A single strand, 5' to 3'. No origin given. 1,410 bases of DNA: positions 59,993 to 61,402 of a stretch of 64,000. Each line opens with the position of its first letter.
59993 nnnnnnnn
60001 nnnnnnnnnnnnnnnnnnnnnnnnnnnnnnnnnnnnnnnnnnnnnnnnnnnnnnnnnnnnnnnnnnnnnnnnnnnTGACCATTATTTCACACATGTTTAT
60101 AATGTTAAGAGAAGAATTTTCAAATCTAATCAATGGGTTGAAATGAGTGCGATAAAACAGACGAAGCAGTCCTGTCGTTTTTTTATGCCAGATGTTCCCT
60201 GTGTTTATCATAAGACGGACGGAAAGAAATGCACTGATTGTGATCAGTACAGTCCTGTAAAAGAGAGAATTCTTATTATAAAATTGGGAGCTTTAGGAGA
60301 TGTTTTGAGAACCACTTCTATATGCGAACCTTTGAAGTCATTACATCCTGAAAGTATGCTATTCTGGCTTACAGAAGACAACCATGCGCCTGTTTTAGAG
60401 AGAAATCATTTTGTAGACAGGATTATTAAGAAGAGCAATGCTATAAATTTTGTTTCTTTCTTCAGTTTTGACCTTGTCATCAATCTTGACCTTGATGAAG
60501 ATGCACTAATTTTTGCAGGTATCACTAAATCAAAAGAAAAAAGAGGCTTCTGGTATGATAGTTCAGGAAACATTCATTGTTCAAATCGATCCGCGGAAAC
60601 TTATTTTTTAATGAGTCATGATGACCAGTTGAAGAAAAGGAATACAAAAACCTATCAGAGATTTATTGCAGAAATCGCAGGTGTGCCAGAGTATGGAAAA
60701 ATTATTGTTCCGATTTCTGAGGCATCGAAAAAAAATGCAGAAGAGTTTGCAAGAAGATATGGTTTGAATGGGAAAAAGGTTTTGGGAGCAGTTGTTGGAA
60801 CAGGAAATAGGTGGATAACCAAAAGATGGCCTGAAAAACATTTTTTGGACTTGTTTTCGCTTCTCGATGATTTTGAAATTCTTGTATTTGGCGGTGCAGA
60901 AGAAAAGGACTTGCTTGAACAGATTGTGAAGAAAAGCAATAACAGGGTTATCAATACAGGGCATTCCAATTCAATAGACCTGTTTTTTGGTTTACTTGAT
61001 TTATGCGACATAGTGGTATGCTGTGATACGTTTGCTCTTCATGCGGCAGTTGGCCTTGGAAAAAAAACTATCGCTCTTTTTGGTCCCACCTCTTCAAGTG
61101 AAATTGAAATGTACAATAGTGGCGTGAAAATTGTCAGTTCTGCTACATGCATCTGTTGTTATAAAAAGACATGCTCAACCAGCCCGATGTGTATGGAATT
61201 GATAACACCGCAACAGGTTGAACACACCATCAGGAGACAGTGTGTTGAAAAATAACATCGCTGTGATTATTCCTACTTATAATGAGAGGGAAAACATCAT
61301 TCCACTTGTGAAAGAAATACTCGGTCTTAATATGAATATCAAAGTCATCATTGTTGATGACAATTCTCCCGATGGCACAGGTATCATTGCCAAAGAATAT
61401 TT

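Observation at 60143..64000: Envelope glycosylation/lipid A-modification-like cluster: GT9, then GT2 polyprenol-P-sugar synthase, then GT-C (ArnT/PMT-like) fused to a PAP2 phosphatase; the last ORF is missing from the ORF track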

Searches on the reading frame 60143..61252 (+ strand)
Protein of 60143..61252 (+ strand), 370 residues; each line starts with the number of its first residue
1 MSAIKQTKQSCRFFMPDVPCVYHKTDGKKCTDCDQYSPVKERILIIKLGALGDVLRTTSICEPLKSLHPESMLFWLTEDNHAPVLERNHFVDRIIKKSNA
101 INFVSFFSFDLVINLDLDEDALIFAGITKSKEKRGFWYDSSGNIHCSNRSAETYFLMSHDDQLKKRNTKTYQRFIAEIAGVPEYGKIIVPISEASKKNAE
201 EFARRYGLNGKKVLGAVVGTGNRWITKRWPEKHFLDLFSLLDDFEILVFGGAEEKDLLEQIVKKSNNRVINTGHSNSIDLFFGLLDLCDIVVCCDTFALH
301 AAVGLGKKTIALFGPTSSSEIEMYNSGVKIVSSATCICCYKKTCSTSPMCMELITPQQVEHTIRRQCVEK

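Call 8: search_protein_families(library=pfam, proteins=[window:60143-61252:+], max_evalue=0.01)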
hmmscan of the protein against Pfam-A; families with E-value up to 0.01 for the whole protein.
window:60143-61252:+ (370 aa): 1 family
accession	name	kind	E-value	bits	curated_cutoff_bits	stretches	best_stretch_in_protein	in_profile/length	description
PF01075.23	Glyco_transf_9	-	6.1e-20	72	22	1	109-347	13-244/247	Glycosyltransferase family 9 (heptosyltransferase)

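Call 9: search_protein_families(library=ncbifam, proteins=[window:60143-61252:+], max_evalue=0.01)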
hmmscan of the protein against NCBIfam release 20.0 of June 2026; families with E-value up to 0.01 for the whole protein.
window:60143-61252:+ (370 aa): 6 families
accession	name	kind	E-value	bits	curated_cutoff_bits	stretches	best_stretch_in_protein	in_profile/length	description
TIGR02195.1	heptsyl_trn_II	equivalog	2.6e-21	76.1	134.6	1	42-364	1-335/339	lipopolysaccharide heptosyltransferase II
TIGR02193.1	heptsyl_trn_I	equivalog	1.5e-18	67.1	185.3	2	42-96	1-55/320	lipopolysaccharide heptosyltransferase I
TIGR02201.1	heptsyl_trn_III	equivalog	4.4e-13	49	170.2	1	42-324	1-297/344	putative lipopolysaccharide heptosyltransferase III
NF008162.0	PRK10916.1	equivalog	1e-09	38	569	1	194-337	162-311/348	ADP-heptose--LPS heptosyltransferase RfaF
NF008204.0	PRK10964.1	equivalog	3.8e-06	26.3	437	0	226-327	191-293/322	lipopolysaccharide heptosyltransferase RfaC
NF007742.0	PRK10422.1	equivalog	1.5e-05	24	467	0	40-94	5-59/352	lipopolysaccharide core heptosyltransferase RfaQ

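Call 15: search_solved_structures(query=window:60143-61252:+, max_evalue=0.001)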
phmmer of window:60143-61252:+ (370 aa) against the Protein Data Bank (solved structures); distinct sequences matched with E-value up to 0.001: 5.
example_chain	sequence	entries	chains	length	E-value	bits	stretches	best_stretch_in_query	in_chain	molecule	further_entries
3tov_A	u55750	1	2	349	1.7e-12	50.6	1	41-318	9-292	Glycosyl transferase family 9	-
1psw_A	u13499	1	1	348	1.7e-07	34.1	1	222-331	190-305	ADP-HEPTOSE LPS HEPTOSYLTRANSFERASE II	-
6dfe_A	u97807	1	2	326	2.1e-05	27.3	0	226-325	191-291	ADP-heptose--LPS heptosyltransferase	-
2gt1_A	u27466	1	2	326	2.1e-05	27.3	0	226-325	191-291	Lipopolysaccharide heptosyltransferase-1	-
2h1f_A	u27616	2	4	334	2.2e-05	27.2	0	226-325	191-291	Lipopolysaccharide heptosyltransferase-1 | Lipopolysaccharide heptosyltransferase 1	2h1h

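Call 45: find_homologous_proteins(query=window:60143-61252:+, max_evalue=1e-10)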
Query window:60143-61252:+ (370 aa): 859 proteins with E <= 1e-10 among 4039 candidates; the best 120 are listed.
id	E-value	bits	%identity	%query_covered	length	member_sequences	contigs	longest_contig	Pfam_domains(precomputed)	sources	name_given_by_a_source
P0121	1.3e-251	852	99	100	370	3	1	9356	PF01075.24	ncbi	ncbi:MAG: glycosyltransferase family 9 protein [Candidatus Ratteibacteria bacterium]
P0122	8.3e-224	761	88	100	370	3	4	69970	PF01075.24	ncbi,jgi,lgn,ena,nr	ncbi:MAG TPA: glycosyltransferase family 9 protein [bacterium]|nr:glycosyltransferase family 9 prote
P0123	1.8e-198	677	79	97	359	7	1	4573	PF01075.24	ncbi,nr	ncbi:MAG TPA: glycosyltransferase family 9 protein, partial [bacterium]|nr:glycosyltransferase famil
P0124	7.8e-176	603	70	99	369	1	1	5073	PF01075.24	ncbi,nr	ncbi:MAG: glycosyltransferase family 9 protein [Candidatus Omnitrophica bacterium]|nr:glycosyltransf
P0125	9.9e-172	589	69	99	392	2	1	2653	PF01075.24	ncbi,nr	ncbi:MAG: glycosyltransferase family 9 protein [Candidatus Omnitrophica bacterium]|nr:glycosyltransf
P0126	5.4e-168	577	68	99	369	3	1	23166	PF01075.24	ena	-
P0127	2.8e-166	571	67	98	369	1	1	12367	PF01075.24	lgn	-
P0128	1.4e-165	569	64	99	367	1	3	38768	PF01075.24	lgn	-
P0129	4.7e-164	564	65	97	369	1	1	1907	PF01075.24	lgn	-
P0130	2.0e-163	562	65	99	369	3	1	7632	PF01075.24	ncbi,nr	ncbi:MAG: glycosyltransferase family 9 protein [Candidatus Omnitrophica bacterium]|nr:glycosyltransf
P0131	2.7e-162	558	64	99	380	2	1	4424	PF01075.24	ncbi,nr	ncbi:MAG: glycosyltransferase family 9 protein [Candidatus Omnitrophica bacterium]|nr:glycosyltransf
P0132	1.4e-160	553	62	98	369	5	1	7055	PF01075.24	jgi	-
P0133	2.1e-157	542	68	91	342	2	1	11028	PF01075.24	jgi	-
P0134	2.3e-154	532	61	98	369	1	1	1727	PF01075.24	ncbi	-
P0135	8.8e-152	524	61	97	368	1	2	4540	PF01075.24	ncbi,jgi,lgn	-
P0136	1.4e-145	503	67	88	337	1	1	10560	PF01075.24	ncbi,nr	ncbi:MAG: glycosyltransferase family 9 protein [bacterium]|nr:glycosyltransferase family 9 protein [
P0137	3.1e-124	433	51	98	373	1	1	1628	PF01075.24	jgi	-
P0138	6.5e-123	429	51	97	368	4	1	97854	PF01075.24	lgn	-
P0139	7.9e-117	409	49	97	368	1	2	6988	PF01075.24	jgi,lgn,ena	-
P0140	5.5e-116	406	51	97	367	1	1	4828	PF01075.24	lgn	-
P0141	6.7e-115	402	52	98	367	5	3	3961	PF01075.24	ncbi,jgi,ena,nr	ncbi:MAG TPA: glycosyltransferase family 9 protein [bacterium]|nr:glycosyltransferase family 9 prote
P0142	9.3e-115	402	50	97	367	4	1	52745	PF01075.24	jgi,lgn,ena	-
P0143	1.1e-106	375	48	95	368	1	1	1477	PF01075.24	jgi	jgi:heptosyltransferase-2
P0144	9.1e-106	372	45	97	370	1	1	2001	PF01075.24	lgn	-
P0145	8.5e-98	346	45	97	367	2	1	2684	PF01075.24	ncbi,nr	ncbi:MAG: glycosyltransferase family 9 protein [Candidatus Omnitrophica bacterium]|nr:glycosyltransf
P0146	4.8e-94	334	44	97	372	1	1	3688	PF01075.24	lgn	-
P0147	1.2e-93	332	43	97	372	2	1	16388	PF01075.24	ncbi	-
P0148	4.4e-91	324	43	97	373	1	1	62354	PF01075.24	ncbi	-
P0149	7.3e-91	323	43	97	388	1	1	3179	PF01075.24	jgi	jgi:heptosyltransferase-2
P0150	1.1e-90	323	44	97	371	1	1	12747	PF01075.24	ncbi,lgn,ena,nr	ncbi:MAG TPA: glycosyltransferase family 9 protein [bacterium]|nr:glycosyltransferase family 9 prote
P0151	2.0e-90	322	42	97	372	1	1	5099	PF01075.24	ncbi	-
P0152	6.4e-89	317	44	97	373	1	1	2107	PF01075.24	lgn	-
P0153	3.1e-88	315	43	96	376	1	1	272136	PF01075.24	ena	-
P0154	1.2e-87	313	42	97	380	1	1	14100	PF01075.24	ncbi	-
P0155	1.3e-87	313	41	97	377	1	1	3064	PF01075.24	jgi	jgi:ADP-heptose:LPS heptosyltransferase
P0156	1.6e-87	312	42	97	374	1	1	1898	PF01075.24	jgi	jgi:heptosyltransferase-2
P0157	1.7e-87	312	41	97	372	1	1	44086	PF01075.24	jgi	-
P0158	2.2e-87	312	42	97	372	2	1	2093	PF01075.24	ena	-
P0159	1.8e-86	309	41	96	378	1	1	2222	PF01075.24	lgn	-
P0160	2.1e-86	309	42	97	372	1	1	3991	PF01075.24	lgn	-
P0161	6.9e-86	307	41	97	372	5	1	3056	PF01075.24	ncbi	-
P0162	7.5e-86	307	43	97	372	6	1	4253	PF01075.24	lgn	-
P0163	1.5e-85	306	42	97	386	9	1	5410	PF01075.24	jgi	jgi:heptosyltransferase-2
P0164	2.1e-85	305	42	95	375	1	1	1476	PF01075.24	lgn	-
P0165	3.9e-85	304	43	95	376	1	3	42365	PF01075.24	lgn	-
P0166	4.2e-85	304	42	98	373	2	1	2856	PF01075.24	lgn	-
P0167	6.4e-85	304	42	95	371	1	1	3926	PF01075.24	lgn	-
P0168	9.6e-85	303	41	97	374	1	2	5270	PF01075.24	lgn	-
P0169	1.1e-84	303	43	97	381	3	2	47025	PF01075.24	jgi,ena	-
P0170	1.2e-84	303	42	98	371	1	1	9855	PF01075.24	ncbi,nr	ncbi:glycosyltransferase family 9 protein [Candidatus Desantisbacteria bacterium]|nr:glycosyltransfe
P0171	1.5e-84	303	45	96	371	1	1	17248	PF01075.24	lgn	-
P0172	2.0e-84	302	42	97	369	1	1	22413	PF01075.24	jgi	-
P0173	2.3e-84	302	43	96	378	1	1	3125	PF01075.24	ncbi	-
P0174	3.2e-84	301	43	95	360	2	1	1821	PF01075.24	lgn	-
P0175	4.5e-84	301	41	97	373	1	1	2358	PF01075.24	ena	-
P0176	6.5e-84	300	40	97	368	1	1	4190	PF01075.24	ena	-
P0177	6.9e-84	300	42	96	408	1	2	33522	PF01075.24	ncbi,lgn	-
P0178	7.1e-84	300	42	96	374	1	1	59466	PF01075.24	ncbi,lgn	-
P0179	7.1e-84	300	41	95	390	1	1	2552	PF01075.24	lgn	-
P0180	1.7e-83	299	41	99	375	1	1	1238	PF01075.24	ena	-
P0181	3.5e-83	298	40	98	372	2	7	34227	PF01075.24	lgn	-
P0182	7.3e-83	297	41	96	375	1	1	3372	PF01075.24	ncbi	ncbi:MAG: glycosyltransferase family 9 protein [Thermodesulfobacteriota bacterium]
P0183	3.4e-82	295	40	96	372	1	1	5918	PF01075.24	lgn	-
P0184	3.9e-82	295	42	97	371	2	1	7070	PF01075.24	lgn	-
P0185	6.0e-82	294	42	96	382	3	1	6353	PF01075.24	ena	-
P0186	6.4e-82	294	42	96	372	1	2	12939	PF01075.24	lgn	-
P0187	6.8e-82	294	40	97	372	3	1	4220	PF01075.24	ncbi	ncbi:hypothetical protein ES703_49994 [subsurface metagenome]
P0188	7.5e-82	294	42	95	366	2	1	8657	PF01075.24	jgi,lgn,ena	-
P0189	8.4e-82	294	42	96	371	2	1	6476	PF01075.24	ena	-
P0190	1.2e-81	293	42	98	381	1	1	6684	PF01075.24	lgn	-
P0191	1.2e-81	293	41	96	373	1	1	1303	PF01075.24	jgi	jgi:heptosyltransferase-2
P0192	1.3e-81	293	42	96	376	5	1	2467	PF01075.24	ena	-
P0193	1.4e-81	293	41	98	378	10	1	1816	PF01075.24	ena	-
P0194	1.7e-81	293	42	96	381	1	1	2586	PF01075.24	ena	-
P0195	1.7e-81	293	41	94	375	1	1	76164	PF01075.24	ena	-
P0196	2.0e-81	292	41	96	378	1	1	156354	PF01075.24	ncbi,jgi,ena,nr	ncbi:MAG: glycosyltransferase family 9 protein [Endomicrobia bacterium]|nr:glycosyltransferase famil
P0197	5.9e-81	291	39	96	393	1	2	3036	PF01075.24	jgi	-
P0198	6.4e-81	291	42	96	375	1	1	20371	PF01075.24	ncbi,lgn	-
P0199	7.7e-81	290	44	91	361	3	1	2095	PF01075.24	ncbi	-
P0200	1.3e-80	290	39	96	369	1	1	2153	PF01075.24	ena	-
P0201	1.4e-80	290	42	98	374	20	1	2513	PF01075.24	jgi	-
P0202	1.4e-80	290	42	97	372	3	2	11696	PF01075.24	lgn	-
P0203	1.5e-80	289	42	99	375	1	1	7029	PF01075.24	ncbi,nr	ncbi:MAG: glycosyltransferase family 9 protein [Candidatus Auribacterota bacterium]|nr:glycosyltrans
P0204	2.0e-80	289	40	99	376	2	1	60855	PF01075.24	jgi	-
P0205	2.3e-80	289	42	96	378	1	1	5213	PF01075.24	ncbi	ncbi:MAG: lipopolysaccharide heptosyltransferase I [Thermodesulfovibrionales bacterium]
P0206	3.8e-80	288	41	95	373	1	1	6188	PF01075.24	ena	-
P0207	5.3e-80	288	39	97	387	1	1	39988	PF01075.24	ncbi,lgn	-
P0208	6.1e-80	287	39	99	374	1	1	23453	PF01075.24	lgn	-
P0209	1.7e-79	286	40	97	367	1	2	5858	PF01075.24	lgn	-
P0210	1.7e-79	286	40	96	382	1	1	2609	PF01075.24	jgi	-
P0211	2.3e-79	286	41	96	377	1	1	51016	PF01075.24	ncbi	ncbi:glycosyltransferase family 9 protein [bacterium]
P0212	4.8e-79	284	41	97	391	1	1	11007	PF01075.24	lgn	-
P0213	5.5e-79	284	39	98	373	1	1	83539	PF01075.24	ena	-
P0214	7.3e-79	284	40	99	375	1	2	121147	PF01075.24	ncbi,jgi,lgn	jgi:heptosyltransferase-2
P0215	1.4e-78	283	40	97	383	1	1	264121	PF01075.24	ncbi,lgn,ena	-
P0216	1.9e-78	282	40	95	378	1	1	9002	PF01075.24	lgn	-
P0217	2.0e-78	282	39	97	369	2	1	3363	PF01075.24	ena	-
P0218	4.1e-78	281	40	96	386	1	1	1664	PF01075.24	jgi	-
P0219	4.7e-78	281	41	97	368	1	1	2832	PF01075.24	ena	-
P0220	5.1e-78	281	41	96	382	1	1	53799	PF01075.24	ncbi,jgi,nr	ncbi:MAG: glycosyltransferase family 9 protein [Endomicrobium sp.]|jgi:heptosyltransferase-2|nr:glyc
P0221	5.3e-78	281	40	95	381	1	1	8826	PF01075.24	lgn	-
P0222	9.2e-78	280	40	97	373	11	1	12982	PF01075.24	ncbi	-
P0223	9.6e-78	280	38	96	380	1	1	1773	PF01075.24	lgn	-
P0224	1.2e-77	280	38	96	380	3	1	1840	PF01075.24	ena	-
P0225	1.3e-77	280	41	96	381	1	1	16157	PF01075.24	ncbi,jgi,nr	ncbi:MAG: glycosyltransferase family 9 protein [Endomicrobium sp.]|jgi:heptosyltransferase-2|nr:glyc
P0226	1.3e-77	280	41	96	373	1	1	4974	PF01075.24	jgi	jgi:ADP-heptose:LPS heptosyltransferase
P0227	2.0e-77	279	39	96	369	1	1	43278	PF01075.24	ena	-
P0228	3.0e-77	279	41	96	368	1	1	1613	PF01075.24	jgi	-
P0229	3.2e-77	278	40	95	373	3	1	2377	PF01075.24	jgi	-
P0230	5.4e-77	278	40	96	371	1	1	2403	PF01075.24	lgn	-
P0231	8.6e-77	277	39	97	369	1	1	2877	PF01075.24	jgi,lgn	-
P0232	1.5e-76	276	40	94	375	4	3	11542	PF01075.24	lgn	-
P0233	1.6e-76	276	41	96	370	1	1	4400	PF01075.24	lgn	-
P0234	1.8e-76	276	40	94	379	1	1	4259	PF01075.24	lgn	-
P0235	2.0e-76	276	39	98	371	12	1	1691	PF01075.24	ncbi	-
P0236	2.7e-76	275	39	96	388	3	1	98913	PF01075.24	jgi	-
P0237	3.0e-76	275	39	97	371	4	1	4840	PF01075.24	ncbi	-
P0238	3.0e-76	275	40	96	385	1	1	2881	PF01075.24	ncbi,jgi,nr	ncbi:MAG: glycosyltransferase family 9 protein [Endomicrobium sp.]|jgi:heptosyltransferase-2|nr:glyc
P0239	4.7e-76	275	41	98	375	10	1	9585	PF01075.24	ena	-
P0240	6.4e-76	274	39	96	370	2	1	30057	PF01075.24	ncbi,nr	ncbi:MAG: glycosyltransferase family 9 protein [Deltaproteobacteria bacterium]|nr:glycosyltransferas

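Call 54: predict_structure(alignment_id=A3)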
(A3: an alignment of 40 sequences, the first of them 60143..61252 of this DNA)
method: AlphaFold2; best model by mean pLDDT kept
length: 370 residues; sequences in the alignment: 40
mean_pLDDT: 92.4   pTM: 0.90
mean pLDDT of the five models: 92.4, 91.8, 91.4, 90.9, 90.6
residues with pLDDT >= 90: 276; 70-90: 82; 50-70: 9; < 50: 3
segments of 3 or more residues with pLDDT < 50: none
pLDDT, mean of each block of 10 residues (from residue 1): 68 87 83 86 96 97 96 97 96 96 95 98 98 98 98 95 89 98 97 98 97 94 83 97 97 94 95 95 98 95 97 84 91 75 80 95 84
secondary structure, 60 per line:
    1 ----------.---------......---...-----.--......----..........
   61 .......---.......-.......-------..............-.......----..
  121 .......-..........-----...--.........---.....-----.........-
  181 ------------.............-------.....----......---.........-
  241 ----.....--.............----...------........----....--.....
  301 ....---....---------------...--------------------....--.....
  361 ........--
elements in order: H21-26 E41-46 H51-67 E71-77 H79-85 E93-96 H97-106 E108-114 H119-127 E129-138 E144-146 H149-157 H161-165 H171-179 H193-205 E213-217 H222-227 H231-239 E245-249 H252-264 E269-271 H278-285 E290-293 H296-304 E308-311 E327-329 H350-353 H356-368
